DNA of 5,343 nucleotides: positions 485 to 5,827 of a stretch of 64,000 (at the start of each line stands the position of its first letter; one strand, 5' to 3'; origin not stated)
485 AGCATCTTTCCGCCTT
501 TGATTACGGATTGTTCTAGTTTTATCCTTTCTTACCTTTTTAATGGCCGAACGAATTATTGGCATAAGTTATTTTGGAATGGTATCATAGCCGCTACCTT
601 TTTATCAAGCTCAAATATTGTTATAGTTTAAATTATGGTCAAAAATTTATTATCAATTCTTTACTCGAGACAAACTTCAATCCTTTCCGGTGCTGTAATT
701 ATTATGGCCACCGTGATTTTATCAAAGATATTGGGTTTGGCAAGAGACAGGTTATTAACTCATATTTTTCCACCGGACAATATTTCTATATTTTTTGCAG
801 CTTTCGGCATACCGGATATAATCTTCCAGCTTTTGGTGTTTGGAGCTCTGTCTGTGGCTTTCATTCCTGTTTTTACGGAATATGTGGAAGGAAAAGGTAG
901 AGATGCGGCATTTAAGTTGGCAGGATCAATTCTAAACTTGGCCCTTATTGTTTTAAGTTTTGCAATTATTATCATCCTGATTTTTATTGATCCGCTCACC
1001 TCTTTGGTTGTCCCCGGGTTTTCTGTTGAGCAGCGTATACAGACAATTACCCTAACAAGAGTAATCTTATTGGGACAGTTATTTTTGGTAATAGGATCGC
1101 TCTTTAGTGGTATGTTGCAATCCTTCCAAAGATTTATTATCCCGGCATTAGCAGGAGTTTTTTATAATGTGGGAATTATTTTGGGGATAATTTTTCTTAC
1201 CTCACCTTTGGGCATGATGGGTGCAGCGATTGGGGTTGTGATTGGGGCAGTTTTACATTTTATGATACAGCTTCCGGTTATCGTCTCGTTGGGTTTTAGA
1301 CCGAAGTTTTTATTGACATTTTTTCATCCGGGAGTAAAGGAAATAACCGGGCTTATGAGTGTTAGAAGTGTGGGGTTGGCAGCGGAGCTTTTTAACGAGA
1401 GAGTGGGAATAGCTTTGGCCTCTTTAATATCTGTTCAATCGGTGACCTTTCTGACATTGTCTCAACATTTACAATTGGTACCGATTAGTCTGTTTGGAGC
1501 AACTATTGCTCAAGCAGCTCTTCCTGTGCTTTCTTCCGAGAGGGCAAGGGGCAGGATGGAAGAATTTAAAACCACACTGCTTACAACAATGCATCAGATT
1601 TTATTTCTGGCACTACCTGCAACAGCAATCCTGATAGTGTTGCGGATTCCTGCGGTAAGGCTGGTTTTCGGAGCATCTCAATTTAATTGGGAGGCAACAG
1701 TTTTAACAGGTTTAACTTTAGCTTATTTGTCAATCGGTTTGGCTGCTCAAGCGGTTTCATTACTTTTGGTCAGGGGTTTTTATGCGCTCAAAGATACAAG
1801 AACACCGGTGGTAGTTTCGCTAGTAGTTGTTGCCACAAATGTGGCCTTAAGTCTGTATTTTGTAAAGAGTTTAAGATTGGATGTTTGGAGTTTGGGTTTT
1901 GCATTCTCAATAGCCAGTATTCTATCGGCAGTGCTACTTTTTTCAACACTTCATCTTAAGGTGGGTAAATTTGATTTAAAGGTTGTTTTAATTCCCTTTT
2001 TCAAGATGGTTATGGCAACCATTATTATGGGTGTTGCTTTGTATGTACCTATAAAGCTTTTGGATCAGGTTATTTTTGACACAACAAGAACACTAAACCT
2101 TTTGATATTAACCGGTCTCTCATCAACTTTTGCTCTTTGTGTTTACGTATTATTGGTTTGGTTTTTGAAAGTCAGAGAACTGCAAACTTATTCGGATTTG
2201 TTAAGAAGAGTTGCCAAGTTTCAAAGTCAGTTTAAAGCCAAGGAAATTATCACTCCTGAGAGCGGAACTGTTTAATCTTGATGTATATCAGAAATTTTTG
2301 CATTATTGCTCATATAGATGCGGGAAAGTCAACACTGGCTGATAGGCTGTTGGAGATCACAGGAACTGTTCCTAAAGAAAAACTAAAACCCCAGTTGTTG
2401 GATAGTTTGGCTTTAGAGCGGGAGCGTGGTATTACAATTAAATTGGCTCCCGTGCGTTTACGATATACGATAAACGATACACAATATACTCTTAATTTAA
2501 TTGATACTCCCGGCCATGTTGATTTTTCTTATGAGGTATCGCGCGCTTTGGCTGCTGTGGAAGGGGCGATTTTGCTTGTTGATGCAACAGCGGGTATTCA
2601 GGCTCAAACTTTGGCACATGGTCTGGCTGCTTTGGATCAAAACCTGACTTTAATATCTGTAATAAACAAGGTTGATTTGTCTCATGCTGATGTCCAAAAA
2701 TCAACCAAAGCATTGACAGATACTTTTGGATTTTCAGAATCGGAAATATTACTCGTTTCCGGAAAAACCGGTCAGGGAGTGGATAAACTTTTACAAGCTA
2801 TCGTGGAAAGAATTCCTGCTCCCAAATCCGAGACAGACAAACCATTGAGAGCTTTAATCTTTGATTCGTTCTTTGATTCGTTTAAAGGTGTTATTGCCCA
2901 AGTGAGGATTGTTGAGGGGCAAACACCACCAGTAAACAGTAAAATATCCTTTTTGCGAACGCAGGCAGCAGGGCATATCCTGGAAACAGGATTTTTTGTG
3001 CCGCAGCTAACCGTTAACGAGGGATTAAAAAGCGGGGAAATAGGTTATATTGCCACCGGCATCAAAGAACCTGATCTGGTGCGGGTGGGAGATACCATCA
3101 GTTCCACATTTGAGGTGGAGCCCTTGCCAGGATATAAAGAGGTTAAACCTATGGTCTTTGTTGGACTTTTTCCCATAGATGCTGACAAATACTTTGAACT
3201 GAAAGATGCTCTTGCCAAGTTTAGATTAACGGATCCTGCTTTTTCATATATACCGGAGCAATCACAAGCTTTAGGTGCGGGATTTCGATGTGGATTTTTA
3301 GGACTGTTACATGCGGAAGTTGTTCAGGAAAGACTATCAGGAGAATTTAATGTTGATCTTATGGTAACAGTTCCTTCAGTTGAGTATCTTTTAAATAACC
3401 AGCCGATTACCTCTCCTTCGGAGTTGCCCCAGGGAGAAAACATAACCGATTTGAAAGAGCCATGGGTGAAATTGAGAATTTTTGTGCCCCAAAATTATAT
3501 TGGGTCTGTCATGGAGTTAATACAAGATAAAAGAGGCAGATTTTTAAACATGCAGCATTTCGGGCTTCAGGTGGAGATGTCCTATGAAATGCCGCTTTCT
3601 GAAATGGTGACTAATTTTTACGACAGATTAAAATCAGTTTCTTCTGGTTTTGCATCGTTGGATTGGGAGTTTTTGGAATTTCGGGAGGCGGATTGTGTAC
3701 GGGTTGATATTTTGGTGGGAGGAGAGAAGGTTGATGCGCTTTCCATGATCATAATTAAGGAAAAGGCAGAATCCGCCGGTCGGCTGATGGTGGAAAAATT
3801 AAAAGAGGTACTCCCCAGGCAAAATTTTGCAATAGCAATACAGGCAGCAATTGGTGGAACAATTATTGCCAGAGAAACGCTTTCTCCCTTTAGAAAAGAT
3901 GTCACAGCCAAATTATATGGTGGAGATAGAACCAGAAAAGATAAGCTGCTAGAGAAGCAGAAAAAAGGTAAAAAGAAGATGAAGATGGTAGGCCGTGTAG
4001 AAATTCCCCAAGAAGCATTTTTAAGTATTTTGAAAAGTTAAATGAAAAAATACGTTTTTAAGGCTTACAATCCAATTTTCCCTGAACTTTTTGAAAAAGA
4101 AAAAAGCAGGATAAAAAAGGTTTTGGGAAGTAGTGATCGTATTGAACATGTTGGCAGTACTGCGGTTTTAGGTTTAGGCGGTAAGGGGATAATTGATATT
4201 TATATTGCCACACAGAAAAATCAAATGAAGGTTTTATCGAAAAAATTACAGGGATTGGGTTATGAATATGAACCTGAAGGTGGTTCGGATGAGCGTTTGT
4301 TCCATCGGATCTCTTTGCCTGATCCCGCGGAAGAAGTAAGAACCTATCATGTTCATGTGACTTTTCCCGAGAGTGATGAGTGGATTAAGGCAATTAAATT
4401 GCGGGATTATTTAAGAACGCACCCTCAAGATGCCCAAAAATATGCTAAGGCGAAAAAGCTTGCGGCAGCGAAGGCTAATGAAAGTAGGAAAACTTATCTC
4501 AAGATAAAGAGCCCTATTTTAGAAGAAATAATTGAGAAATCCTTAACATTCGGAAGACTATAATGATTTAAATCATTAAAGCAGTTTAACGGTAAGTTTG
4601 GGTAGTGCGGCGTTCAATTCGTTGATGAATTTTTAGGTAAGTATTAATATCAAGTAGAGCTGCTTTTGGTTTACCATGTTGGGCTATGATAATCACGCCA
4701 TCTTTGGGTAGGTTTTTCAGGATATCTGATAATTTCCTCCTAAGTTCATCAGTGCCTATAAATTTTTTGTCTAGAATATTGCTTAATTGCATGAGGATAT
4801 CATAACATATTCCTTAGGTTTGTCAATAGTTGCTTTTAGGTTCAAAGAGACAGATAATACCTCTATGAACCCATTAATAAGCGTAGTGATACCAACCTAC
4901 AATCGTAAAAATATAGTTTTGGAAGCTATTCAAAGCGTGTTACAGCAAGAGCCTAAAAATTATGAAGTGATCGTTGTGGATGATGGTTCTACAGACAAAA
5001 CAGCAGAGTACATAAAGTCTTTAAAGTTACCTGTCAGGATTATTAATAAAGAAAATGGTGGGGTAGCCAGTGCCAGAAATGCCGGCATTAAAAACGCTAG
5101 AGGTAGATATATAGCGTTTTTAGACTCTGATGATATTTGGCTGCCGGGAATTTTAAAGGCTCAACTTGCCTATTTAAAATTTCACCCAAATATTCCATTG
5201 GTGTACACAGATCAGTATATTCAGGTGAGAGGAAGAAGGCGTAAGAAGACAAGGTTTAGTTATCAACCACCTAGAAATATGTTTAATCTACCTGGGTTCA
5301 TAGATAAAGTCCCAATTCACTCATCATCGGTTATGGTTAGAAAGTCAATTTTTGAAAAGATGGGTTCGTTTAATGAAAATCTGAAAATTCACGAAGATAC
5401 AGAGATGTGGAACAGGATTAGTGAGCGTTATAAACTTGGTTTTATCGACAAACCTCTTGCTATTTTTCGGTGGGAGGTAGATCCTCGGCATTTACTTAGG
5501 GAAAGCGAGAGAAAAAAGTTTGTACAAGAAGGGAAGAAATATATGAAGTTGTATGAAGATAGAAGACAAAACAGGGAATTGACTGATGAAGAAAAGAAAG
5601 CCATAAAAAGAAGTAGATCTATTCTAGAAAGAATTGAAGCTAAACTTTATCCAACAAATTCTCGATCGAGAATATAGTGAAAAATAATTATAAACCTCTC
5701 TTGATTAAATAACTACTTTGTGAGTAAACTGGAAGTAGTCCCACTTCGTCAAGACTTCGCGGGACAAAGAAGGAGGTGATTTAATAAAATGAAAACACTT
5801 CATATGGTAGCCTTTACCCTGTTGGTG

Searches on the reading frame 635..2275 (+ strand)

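Call 8: search_protein_families(library=pfam, proteins=[window:635-2275:+], max_evalue=0.00001)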
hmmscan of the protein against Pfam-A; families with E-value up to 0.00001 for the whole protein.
window:635-2275:+ (546 aa): 1 family
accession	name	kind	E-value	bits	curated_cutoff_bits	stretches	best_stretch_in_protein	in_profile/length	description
PF03023.19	MurJ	-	4.1e-70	237.1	27.4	1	51-475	12-435/451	Lipid II flippase MurJ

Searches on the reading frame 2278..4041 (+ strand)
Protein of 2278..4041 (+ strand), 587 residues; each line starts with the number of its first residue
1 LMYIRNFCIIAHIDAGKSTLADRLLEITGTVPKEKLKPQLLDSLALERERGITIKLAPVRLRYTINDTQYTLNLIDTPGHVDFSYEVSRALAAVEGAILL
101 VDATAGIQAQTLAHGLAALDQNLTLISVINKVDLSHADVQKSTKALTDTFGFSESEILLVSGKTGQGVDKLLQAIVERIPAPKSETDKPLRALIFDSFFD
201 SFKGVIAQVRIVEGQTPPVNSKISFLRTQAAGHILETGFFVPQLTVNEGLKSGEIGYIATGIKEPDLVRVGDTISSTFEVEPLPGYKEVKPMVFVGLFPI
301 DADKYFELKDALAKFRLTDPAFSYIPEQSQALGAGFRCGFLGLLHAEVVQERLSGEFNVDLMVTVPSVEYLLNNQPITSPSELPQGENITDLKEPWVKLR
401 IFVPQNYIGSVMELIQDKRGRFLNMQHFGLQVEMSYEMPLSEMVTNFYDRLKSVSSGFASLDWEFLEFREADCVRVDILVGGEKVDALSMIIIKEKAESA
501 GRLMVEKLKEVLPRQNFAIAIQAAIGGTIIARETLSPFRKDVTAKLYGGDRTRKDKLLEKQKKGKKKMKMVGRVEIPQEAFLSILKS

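Call 8: search_protein_families(library=pfam, proteins=[window:2278-4041:+], max_evalue=0.00001)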
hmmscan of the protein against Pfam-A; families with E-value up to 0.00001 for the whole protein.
window:2278-4041:+ (587 aa): 3 families
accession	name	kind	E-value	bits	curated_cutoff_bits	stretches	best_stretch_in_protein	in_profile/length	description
PF00009.33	GTP_EFTU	-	1.1e-51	175.5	26.5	1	4-180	3-187/188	Elongation factor Tu GTP binding domain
PF06421.17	LepA_C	-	9.8e-46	154.7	29.7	1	481-586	2-107/107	GTP-binding protein LepA C-terminus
PF00679.30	EFG_C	-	2.9e-20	72.5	27.9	1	392-474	2-84/89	Elongation factor G C-terminus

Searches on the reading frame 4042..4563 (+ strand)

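Call 8: search_protein_families(library=pfam, proteins=[window:4042-4563:+], max_evalue=0.00001)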
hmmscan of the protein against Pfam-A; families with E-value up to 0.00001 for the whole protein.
window:4042-4563:+ (173 aa): 1 family
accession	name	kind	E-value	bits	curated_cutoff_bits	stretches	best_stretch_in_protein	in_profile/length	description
PF04229.20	GrpB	-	3e-38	131.9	25.5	1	7-166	5-159/159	GrpB protein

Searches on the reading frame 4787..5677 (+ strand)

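Call 8: search_protein_families(library=pfam, proteins=[window:4787-5677:+], max_evalue=0.00001)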
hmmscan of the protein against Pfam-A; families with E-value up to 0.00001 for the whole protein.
window:4787-5677:+ (296 aa): 4 families
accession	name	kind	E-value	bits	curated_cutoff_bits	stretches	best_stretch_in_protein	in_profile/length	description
PF00535.33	Glycos_transf_2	-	2.1e-39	135.6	23.3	1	32-192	1-167/168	Glycosyl transferase family 2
PF10111.15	Glyco_tranf_2_2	-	2.6e-19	70.2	27.3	1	32-216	1-204/276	Glycosyltransferase like family 2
PF13641.12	Glyco_tranf_2_3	-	3e-17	63.9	27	1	31-213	3-196/230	Glycosyltransferase like family 2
PF13632.12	Glyco_trans_2_3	-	9.7e-06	26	27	0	108-227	1-121/198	Glycosyl transferase family group 2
